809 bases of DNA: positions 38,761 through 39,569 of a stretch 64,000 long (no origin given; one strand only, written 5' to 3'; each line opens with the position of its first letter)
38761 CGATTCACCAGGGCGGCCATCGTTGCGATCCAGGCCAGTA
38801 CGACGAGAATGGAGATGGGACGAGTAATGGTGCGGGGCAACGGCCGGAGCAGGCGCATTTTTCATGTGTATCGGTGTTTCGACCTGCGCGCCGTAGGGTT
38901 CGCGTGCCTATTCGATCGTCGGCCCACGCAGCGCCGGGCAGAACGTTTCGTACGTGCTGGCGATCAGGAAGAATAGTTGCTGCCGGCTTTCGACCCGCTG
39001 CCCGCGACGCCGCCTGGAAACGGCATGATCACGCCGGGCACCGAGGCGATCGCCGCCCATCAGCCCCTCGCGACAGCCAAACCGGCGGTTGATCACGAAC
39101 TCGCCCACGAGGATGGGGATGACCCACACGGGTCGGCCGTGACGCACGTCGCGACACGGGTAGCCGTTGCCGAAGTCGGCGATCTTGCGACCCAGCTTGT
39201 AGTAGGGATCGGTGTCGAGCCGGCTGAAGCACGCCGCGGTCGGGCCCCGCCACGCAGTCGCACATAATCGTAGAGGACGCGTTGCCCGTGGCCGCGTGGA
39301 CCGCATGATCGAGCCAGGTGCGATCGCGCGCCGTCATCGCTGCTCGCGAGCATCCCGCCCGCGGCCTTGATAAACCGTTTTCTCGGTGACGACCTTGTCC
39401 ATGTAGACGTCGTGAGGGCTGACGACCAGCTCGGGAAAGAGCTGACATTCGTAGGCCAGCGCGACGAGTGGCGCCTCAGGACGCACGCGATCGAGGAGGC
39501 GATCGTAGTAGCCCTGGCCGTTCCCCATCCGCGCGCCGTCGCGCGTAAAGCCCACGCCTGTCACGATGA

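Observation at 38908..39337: Relic of an H4MPT-pathway formyltransferase (Ftr/FhcD) in an Acidobacteriota-like genome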

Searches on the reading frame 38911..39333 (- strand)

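Call 4: search_protein_families(library=pfam, proteins=[window:38911-39333:-], max_evalue=1)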
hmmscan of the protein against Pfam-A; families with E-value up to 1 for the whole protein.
seq(141 aa): 2 families
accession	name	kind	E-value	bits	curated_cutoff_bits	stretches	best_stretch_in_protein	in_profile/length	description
PF01913.23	FTR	-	0.00014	22.3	27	1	30-74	99-142/142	Formylmethanofuran-tetrahydromethanopterin formyltransferase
PF02741.20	FTR_C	-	0.0035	17.8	25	0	111-137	59-83/149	FTR, proximal lobe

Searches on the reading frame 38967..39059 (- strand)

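Call 4: search_protein_families(library=pfam, proteins=[window:38967-39059:-], max_evalue=1)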
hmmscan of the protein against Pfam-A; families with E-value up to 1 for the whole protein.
seq(31 aa): 1 family
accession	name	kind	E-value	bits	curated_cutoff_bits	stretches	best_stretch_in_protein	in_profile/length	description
PF02741.20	FTR_C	-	2.6e-09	37.7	25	1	2-30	39-67/149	FTR, proximal lobe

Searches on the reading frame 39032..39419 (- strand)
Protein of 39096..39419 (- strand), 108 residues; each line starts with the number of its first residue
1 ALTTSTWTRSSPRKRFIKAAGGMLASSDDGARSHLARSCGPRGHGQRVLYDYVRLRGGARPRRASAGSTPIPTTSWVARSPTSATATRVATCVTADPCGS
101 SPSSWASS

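Call 4: search_protein_families(library=pfam, proteins=[window:39096-39419:-, window:39032-39418:-], max_evalue=1)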
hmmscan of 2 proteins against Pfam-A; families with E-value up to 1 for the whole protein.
seq(108 aa): 0 families

seq(129 aa): 1 family
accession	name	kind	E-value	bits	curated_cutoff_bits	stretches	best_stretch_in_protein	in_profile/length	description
PF01913.23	FTR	-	2.6e-06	27.9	27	1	23-63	20-60/142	Formylmethanofuran-tetrahydromethanopterin formyltransferase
